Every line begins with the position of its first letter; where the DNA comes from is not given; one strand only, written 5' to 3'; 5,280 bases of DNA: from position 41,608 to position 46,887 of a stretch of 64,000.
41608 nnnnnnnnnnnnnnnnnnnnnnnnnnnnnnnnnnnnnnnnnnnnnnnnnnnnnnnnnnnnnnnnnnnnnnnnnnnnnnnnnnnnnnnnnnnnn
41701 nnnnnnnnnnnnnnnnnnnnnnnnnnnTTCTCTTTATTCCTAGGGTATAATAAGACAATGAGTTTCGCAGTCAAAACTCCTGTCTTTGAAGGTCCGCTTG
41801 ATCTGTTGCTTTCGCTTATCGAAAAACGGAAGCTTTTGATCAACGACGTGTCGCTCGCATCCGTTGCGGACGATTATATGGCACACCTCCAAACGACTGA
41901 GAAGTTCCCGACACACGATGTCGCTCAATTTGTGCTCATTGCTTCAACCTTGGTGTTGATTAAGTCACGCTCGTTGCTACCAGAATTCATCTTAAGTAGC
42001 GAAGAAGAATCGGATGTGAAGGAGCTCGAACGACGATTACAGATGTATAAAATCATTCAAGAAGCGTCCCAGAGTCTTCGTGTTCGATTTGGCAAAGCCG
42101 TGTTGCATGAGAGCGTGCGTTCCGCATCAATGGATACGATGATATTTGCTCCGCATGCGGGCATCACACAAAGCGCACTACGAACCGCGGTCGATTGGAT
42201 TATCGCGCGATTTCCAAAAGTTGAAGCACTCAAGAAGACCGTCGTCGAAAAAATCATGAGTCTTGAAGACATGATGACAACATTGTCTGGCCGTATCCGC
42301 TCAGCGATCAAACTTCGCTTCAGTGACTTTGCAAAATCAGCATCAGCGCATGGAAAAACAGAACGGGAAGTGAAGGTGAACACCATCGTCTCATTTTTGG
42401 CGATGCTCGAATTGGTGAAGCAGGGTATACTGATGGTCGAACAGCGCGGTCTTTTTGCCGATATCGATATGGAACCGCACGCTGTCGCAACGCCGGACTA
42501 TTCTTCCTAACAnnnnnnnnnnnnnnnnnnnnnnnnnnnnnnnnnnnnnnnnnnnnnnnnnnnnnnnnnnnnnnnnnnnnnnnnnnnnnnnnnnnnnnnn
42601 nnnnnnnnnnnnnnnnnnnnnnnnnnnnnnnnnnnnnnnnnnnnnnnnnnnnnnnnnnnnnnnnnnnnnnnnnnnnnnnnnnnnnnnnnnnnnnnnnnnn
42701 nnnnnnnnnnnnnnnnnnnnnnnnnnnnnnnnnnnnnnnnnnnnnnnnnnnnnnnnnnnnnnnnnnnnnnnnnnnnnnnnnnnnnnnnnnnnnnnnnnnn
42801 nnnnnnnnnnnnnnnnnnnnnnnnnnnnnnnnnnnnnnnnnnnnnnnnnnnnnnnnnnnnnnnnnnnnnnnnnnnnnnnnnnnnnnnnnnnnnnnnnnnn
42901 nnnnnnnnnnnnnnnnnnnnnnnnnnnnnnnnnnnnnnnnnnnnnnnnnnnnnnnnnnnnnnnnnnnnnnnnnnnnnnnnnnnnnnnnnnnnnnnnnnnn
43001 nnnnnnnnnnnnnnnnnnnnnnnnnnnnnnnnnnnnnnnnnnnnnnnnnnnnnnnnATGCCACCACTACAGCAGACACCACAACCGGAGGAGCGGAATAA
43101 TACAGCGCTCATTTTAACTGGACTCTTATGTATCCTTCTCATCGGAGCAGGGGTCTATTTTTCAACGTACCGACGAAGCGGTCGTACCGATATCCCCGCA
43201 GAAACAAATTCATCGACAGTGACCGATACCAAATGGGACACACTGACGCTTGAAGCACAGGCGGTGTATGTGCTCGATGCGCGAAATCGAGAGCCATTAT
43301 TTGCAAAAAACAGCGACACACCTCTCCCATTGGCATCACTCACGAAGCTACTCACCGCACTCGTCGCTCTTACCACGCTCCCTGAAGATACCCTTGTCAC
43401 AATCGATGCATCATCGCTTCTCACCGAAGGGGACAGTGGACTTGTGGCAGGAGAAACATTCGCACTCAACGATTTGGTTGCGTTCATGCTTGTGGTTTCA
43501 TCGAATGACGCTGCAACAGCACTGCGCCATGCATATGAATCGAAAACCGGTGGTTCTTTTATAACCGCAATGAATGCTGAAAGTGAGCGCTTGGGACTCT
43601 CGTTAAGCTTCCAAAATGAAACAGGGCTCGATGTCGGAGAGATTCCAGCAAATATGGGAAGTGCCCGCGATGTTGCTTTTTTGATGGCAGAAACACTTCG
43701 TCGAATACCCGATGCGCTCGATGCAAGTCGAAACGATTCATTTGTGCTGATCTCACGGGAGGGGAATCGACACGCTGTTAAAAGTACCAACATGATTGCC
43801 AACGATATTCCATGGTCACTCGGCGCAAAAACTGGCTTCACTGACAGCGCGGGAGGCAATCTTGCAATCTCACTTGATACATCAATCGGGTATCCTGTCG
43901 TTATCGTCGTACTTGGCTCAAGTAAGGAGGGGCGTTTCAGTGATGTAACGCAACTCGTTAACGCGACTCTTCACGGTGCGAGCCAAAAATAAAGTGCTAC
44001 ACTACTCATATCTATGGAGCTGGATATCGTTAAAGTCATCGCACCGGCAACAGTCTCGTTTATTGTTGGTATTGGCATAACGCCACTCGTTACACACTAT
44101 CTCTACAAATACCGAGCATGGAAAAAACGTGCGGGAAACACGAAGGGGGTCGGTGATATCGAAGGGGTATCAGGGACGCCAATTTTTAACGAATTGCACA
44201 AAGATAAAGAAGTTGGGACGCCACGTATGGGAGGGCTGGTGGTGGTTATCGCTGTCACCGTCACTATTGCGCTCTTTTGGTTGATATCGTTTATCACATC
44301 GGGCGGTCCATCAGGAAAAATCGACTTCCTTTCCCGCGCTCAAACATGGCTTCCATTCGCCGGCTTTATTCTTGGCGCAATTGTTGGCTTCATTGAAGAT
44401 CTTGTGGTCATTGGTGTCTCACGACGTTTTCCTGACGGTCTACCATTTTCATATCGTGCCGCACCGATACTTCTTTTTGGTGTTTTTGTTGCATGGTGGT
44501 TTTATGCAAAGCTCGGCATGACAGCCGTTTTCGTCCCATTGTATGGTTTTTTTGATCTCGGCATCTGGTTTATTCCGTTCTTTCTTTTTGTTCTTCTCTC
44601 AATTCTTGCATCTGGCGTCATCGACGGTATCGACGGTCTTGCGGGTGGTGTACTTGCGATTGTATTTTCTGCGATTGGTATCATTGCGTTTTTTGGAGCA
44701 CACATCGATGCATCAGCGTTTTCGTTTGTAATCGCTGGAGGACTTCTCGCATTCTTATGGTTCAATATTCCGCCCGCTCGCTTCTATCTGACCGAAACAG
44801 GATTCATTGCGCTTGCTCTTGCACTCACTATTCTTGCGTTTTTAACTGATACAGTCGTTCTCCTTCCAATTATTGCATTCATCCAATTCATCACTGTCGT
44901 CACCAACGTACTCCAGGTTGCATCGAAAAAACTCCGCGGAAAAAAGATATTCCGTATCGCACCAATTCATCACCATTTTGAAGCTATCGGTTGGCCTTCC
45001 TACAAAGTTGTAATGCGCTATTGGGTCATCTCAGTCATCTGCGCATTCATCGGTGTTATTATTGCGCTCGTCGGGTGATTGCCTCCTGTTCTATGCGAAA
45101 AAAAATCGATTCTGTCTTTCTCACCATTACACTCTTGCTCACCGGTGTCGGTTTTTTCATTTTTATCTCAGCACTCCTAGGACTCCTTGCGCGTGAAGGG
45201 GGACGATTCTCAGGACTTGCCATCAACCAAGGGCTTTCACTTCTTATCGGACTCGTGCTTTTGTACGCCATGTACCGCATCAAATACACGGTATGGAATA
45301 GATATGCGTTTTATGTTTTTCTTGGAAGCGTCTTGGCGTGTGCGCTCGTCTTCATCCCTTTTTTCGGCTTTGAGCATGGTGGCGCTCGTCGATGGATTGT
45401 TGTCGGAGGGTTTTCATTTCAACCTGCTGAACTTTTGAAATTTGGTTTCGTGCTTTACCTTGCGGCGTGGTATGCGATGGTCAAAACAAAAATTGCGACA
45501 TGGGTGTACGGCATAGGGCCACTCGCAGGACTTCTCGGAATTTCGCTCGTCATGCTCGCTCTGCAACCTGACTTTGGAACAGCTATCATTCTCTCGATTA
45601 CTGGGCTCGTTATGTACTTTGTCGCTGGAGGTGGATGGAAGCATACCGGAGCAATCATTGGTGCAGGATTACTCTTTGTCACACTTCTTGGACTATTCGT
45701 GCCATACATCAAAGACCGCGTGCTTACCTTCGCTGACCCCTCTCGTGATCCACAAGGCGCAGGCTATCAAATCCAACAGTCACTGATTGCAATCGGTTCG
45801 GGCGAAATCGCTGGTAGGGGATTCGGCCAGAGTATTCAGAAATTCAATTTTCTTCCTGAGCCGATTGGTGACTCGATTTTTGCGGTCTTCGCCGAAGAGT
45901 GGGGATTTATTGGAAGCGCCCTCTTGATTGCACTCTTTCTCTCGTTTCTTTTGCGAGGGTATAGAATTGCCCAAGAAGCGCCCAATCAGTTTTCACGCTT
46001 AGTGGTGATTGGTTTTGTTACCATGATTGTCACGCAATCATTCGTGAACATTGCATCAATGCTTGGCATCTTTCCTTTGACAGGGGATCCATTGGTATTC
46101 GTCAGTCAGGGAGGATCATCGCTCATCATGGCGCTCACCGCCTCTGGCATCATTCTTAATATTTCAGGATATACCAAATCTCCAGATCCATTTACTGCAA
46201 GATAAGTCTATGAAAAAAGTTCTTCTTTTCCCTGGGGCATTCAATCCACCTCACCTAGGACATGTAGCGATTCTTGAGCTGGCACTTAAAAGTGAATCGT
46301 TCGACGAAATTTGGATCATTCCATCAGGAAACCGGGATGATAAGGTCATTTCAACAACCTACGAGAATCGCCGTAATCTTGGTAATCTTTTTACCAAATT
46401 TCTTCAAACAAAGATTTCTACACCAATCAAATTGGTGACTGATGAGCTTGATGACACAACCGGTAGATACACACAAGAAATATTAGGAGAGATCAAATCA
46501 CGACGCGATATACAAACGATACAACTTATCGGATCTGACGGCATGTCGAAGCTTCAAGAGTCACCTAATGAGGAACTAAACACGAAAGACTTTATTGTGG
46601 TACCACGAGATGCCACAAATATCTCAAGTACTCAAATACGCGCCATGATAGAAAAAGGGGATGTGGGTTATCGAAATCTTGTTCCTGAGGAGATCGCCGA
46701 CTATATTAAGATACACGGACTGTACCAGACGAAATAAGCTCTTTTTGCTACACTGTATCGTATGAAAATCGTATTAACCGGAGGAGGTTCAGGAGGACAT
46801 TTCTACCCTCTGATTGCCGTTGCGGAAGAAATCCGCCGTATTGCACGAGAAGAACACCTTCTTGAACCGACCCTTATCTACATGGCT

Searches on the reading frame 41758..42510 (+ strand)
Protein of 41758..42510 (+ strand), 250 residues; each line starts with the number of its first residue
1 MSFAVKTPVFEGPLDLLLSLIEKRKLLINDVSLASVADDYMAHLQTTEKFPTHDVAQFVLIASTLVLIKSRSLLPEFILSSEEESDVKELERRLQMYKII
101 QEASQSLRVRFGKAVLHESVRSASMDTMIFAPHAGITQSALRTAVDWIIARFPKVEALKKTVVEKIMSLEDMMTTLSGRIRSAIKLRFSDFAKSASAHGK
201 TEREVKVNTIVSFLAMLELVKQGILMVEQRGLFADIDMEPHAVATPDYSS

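Call 47: search_protein_families(library=pfam, proteins=[window:41758-42510:+], max_evalue=0.001)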
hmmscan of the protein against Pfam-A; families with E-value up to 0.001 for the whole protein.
window:41758-42510:+ (250 aa): 1 family
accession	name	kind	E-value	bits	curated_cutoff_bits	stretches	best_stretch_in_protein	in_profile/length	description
PF02616.19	SMC_ScpA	-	4.7e-15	56.6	24.6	1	20-236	1-227/232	Segregation and condensation protein ScpA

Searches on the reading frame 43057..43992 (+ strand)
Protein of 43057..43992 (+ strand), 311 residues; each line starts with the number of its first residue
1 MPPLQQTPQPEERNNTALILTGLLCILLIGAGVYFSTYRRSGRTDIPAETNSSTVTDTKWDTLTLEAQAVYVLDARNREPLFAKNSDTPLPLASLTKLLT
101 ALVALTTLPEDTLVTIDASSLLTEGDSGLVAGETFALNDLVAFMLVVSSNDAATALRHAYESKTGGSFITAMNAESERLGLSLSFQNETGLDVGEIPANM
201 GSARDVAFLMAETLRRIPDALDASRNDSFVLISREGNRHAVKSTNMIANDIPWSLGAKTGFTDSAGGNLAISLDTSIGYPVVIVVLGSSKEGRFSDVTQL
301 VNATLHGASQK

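Call 29: search_protein_families(library=pfam, proteins=[window:43057-43992:+], max_evalue=0.001)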
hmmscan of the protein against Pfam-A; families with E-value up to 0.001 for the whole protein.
window:43057-43992:+ (311 aa): 3 families
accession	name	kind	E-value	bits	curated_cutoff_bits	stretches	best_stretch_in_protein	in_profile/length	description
PF00768.25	Peptidase_S11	-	3.1e-31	109.1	27.6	1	63-288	8-237/239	D-alanyl-D-alanine carboxypeptidase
PF13354.11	Beta-lactamase2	-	1.6e-08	34.6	22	1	70-286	2-213/214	Beta-lactamase enzyme family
PF02113.21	Peptidase_S13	-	4.8e-06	26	22.8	1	63-112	14-63/444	D-Ala-D-Ala carboxypeptidase 3 (S13) family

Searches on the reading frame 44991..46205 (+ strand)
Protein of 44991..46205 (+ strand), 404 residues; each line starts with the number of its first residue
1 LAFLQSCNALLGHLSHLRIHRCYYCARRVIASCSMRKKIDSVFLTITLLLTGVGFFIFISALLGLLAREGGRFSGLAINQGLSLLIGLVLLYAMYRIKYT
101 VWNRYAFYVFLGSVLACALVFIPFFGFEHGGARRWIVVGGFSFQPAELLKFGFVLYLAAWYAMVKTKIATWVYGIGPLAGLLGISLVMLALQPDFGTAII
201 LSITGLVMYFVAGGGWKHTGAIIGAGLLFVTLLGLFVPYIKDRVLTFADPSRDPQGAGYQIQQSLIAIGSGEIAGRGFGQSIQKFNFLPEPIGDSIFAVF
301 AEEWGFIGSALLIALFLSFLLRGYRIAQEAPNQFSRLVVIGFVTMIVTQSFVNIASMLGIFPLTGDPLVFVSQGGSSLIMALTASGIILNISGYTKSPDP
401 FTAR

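Call 29: search_protein_families(library=pfam, proteins=[window:44991-46205:+], max_evalue=0.001)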
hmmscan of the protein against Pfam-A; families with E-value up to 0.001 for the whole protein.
window:44991-46205:+ (404 aa): 1 family
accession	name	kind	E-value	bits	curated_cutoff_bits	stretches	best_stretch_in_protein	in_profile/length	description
PF01098.24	FTSW_RODA_SPOVE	-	6.2e-94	315.3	26.4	1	43-396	4-355/356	Cell cycle protein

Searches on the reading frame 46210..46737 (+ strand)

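Call 29: search_protein_families(library=pfam, proteins=[window:46210-46737:+], max_evalue=0.001)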
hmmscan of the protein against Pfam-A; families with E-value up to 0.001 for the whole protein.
window:46210-46737:+ (175 aa): 1 family
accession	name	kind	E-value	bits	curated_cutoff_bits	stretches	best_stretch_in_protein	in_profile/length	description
PF01467.32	CTP_transf_like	-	2.3e-10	41.2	21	1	6-145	1-132/133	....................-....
